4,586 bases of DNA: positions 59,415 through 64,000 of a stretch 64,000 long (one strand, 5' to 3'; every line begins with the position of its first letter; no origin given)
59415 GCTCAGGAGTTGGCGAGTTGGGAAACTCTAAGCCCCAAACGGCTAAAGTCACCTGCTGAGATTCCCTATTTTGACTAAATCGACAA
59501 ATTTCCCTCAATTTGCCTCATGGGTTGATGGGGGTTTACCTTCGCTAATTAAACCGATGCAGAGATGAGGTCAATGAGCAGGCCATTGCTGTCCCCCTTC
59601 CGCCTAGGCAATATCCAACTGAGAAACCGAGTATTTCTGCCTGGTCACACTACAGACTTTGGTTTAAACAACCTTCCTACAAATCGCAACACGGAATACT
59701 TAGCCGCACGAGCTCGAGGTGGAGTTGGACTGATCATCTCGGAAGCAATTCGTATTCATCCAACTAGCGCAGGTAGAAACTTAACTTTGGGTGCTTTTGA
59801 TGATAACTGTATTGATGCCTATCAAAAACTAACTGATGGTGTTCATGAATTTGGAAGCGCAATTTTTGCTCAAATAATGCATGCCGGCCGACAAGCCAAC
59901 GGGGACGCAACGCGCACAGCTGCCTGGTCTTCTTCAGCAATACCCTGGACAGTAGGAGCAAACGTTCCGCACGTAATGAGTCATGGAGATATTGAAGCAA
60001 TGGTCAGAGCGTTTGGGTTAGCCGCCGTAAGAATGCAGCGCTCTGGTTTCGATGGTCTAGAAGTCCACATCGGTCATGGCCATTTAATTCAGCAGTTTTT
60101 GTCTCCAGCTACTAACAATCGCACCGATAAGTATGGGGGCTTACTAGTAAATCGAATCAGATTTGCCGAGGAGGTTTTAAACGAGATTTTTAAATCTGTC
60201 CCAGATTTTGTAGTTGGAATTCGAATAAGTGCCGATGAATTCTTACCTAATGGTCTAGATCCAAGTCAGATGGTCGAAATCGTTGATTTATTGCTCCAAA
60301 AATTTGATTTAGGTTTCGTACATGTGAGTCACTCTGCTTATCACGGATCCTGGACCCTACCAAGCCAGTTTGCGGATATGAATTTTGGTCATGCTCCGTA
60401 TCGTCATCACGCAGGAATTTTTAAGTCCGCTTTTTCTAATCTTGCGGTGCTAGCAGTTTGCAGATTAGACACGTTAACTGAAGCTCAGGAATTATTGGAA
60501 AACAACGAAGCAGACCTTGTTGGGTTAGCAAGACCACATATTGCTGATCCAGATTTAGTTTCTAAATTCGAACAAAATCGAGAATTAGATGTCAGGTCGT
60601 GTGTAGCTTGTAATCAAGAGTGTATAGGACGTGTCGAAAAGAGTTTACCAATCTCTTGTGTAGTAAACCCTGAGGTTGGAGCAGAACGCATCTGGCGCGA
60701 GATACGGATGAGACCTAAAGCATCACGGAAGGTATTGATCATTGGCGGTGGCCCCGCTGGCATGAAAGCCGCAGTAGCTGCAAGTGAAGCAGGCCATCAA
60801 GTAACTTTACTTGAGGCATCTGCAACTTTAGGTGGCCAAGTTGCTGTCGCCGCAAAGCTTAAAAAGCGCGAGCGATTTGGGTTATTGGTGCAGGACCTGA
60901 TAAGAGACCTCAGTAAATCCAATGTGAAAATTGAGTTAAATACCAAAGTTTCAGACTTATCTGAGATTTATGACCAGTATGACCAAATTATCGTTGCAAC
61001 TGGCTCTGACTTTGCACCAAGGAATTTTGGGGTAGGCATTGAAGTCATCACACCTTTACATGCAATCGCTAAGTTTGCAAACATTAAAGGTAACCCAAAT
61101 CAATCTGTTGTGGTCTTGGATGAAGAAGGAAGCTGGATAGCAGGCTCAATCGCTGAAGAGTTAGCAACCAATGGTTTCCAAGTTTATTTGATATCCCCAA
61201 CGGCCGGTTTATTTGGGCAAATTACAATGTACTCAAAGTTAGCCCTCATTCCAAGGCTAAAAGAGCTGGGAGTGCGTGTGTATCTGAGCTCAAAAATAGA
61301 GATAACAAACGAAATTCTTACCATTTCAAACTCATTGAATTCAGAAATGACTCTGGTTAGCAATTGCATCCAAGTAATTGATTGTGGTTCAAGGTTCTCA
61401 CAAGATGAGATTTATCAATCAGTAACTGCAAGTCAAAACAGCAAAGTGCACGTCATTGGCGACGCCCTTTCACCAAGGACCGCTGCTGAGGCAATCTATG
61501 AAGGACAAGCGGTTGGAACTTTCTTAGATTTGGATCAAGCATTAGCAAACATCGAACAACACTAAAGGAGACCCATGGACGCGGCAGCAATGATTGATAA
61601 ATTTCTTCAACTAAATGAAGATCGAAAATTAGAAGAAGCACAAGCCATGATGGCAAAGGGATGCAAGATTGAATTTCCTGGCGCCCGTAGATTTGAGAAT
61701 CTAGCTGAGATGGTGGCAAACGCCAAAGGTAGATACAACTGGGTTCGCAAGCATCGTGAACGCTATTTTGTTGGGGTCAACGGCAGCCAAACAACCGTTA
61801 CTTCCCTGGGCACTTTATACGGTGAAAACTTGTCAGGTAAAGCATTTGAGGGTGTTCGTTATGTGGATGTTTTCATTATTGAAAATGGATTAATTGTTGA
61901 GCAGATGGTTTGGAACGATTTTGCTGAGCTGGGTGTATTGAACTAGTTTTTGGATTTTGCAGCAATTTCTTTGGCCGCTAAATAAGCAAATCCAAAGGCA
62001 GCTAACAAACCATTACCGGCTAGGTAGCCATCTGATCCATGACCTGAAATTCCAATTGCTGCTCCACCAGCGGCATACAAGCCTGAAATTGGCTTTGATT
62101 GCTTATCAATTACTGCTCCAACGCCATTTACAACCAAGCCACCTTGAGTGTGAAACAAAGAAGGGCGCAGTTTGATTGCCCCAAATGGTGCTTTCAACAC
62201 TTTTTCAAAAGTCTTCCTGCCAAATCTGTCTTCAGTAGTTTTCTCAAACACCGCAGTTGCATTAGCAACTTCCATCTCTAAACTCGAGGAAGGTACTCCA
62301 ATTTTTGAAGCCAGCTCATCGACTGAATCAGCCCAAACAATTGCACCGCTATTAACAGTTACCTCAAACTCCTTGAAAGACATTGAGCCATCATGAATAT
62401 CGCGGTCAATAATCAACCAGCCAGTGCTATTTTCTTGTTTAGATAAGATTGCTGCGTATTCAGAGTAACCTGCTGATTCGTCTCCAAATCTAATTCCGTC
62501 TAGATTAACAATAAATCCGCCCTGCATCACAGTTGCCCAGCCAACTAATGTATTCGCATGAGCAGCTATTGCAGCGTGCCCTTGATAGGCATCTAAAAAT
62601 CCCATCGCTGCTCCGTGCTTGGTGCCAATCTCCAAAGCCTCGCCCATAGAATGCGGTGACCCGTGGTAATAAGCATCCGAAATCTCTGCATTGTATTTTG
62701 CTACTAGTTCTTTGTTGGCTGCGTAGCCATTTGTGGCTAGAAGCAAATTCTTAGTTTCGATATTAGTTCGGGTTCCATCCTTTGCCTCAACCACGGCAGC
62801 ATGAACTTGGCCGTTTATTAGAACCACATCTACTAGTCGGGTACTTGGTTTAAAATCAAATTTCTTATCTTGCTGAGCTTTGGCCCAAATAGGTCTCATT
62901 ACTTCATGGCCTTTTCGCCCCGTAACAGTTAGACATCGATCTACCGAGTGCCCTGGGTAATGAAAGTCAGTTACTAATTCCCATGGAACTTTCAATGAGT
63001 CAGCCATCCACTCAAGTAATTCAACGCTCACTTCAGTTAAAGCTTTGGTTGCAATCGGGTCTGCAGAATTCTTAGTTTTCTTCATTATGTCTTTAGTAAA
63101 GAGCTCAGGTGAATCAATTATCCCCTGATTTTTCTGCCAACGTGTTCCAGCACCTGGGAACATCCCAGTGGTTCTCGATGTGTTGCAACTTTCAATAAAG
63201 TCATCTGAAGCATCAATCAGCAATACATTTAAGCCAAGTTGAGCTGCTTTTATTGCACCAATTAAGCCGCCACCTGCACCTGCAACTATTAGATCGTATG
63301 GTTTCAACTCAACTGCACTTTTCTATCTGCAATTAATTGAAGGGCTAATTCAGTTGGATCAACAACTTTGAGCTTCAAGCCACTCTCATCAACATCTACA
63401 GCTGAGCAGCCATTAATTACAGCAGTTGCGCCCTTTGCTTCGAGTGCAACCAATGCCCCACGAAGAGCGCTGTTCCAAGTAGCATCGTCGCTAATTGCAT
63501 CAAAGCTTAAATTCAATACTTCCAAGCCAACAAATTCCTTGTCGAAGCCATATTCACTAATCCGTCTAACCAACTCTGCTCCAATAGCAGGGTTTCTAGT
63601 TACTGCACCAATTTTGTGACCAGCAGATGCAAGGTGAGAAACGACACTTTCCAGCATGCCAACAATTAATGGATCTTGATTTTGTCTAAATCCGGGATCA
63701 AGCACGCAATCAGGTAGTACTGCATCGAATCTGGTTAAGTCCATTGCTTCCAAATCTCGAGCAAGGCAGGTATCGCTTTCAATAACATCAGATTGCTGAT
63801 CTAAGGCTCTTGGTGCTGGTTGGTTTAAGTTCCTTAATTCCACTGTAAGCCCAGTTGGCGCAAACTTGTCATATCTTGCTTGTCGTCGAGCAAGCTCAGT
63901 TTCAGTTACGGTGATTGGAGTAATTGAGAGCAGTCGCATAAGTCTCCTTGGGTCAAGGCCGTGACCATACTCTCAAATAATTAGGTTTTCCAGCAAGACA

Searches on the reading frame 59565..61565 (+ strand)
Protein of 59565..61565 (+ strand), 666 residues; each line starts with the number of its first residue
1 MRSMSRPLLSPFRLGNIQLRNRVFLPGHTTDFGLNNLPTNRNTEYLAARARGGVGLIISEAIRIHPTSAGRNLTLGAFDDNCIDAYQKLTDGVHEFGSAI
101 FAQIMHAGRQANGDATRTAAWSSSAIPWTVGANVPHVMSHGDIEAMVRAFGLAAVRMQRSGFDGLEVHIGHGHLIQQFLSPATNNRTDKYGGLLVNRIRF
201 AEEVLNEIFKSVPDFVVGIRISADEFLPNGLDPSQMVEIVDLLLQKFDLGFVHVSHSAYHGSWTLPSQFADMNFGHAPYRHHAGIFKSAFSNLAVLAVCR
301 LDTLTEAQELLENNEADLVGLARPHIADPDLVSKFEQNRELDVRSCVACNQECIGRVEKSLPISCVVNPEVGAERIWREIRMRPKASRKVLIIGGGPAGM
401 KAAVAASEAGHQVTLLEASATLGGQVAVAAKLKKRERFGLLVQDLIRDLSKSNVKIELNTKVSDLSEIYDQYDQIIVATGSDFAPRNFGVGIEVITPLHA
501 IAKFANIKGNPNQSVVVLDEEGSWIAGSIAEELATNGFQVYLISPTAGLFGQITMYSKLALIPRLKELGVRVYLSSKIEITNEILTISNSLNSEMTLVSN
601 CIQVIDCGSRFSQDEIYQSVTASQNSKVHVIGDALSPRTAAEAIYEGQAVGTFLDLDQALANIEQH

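Call 21: search_protein_families(library=pfam, proteins=[window:59565-61565:+], max_evalue=0.001)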
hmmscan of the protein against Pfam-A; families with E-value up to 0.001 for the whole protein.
window:59565-61565:+ (666 aa): 12 families
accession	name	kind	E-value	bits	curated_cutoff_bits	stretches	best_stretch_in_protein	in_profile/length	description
PF00724.26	Oxidored_FMN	-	3.7e-66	224.2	27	1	8-341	2-341/342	NADH:flavin oxidoreductase / NADH oxidase family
PF07992.20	Pyr_redox_2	-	5.6e-13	49.4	26.1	1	389-584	2-213/291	Pyridine nucleotide-disulphide oxidoreductase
PF12831.13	FAD_oxidored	-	4.3e-10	39.9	27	1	390-430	2-42/416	FAD dependent oxidoreductase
PF13450.12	NAD_binding_8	-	4.8e-08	33.6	21.9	1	392-427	1-36/68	NAD(P)-binding Rossmann-like domain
PF03486.20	HI0933_like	-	8.8e-08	32.3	50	1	389-429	2-42/244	HI0933-like protein Rossmann domain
PF01266.30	DAO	-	4.6e-07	30.1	27.9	1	389-430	1-43/353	FAD dependent oxidoreductase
PF00070.33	Pyr_redox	-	1.3e-06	29.3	22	1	389-426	1-44/82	Pyridine nucleotide-disulphide oxidoreductase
PF00890.30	FAD_binding_2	-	2e-05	24.4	20.4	1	390-429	2-41/414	FAD binding domain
PF01134.28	GIDA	-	2.3e-05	24.1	22.1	1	389-422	1-35/391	Glucose inhibited division protein A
PF13738.12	Pyr_redox_3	-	5.8e-05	22.9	30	0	391-419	1-30/305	Pyridine nucleotide-disulphide oxidoreductase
PF01262.27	AlaDh_PNT_C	-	0.00022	21.1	23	1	389-428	30-69/214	Alanine dehydrogenase/PNT, C-terminal domain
PF01494.25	FAD_binding_3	-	0.00054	19.7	22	0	389-421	3-35/349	FAD binding domain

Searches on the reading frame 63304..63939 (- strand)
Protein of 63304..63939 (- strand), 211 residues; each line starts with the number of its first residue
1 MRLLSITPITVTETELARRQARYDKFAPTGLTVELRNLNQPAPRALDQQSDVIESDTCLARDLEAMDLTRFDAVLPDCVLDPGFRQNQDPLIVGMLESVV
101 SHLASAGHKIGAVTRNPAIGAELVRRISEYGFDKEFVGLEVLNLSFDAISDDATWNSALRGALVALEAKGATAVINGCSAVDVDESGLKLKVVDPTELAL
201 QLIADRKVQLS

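Call 21: search_protein_families(library=pfam, proteins=[window:63304-63939:-], max_evalue=0.001)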
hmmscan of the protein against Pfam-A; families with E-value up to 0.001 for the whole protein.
window:63304-63939:- (211 aa): 1 family
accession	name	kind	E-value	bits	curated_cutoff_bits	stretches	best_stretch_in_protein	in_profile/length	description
PF01177.27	Asp_Glu_race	-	1.6e-11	44.9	31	1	18-202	17-210/211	Asp/Glu/Hydantoin racemase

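Call 60: find_encoding_contigs(protein=window:63304-63939:-, flank=10000, max_places=1)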
Protein window:63304-63939:- (211 aa): 1 contig read that carries it; 1 place shown.
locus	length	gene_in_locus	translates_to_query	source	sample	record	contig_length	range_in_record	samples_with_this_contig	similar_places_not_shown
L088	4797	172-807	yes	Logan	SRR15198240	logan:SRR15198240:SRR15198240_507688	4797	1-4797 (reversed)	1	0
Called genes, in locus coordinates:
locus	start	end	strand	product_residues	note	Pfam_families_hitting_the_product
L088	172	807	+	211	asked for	PF01177:Asp_Glu_race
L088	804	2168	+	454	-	PF00890:FAD_binding_2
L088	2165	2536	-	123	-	-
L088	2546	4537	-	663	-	PF00724:Oxidored_FMN, PF00070:Pyr_redox (faint), PF00890:FAD_binding_2 (faint), PF01266:DAO (faint), PF03486:HI0933_like (weak), PF07992:Pyr_redox_2, PF12831:FAD_oxidored, PF13450:NAD_binding_8 (weak)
